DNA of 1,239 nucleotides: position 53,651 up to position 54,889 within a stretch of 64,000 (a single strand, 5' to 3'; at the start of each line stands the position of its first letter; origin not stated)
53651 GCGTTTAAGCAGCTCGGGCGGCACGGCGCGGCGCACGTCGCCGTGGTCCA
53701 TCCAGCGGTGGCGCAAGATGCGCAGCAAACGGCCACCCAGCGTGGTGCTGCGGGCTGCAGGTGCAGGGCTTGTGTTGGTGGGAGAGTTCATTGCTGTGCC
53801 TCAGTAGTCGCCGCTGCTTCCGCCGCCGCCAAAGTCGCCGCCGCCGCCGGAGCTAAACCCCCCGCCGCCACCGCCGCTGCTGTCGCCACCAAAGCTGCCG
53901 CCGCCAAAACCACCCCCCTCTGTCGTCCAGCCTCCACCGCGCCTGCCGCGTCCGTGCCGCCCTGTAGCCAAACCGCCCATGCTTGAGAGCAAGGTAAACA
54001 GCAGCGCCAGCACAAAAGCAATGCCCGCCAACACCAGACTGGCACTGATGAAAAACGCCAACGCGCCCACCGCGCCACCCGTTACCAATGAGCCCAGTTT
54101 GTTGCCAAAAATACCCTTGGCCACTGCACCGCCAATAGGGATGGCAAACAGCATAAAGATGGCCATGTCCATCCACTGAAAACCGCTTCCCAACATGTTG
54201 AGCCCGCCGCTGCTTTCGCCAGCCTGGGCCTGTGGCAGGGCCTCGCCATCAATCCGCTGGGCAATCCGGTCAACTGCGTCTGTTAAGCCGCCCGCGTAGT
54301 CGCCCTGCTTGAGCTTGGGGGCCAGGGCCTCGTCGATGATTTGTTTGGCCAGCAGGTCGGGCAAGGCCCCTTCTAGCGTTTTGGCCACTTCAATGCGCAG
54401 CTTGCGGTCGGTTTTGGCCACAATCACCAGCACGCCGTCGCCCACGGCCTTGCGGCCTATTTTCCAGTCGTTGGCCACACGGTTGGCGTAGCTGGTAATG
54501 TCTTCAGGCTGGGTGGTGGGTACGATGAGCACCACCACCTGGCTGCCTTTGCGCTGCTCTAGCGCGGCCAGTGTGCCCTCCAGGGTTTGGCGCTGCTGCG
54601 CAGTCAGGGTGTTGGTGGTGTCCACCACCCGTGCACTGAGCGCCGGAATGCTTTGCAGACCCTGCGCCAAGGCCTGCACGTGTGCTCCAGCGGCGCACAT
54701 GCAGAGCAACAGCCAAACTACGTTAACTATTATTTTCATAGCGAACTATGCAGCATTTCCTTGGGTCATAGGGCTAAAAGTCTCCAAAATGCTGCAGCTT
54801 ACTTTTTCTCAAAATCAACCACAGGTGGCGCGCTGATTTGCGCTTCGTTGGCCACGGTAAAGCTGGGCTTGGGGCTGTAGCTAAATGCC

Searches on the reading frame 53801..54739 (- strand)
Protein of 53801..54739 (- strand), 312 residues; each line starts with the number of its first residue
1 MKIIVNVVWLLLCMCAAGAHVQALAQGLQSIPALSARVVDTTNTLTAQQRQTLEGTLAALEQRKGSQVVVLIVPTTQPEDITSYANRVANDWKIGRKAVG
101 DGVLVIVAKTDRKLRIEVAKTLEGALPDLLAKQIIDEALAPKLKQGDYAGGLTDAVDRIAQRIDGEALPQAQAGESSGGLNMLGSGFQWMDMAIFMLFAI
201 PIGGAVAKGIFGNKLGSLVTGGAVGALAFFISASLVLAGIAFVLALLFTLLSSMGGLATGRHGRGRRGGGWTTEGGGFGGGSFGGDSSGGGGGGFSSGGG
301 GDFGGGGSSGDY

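Call 20: search_protein_families(library=pfam, proteins=[window:53801-54739:-], max_evalue=0.001)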
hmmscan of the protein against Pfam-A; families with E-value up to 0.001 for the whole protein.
window:53801-54739:- (312 aa): 1 family
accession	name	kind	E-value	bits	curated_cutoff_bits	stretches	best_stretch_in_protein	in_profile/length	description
PF04536.20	TPM_phosphatase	-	3.7e-40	137.3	22.1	1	38-161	1-124/125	TPM domain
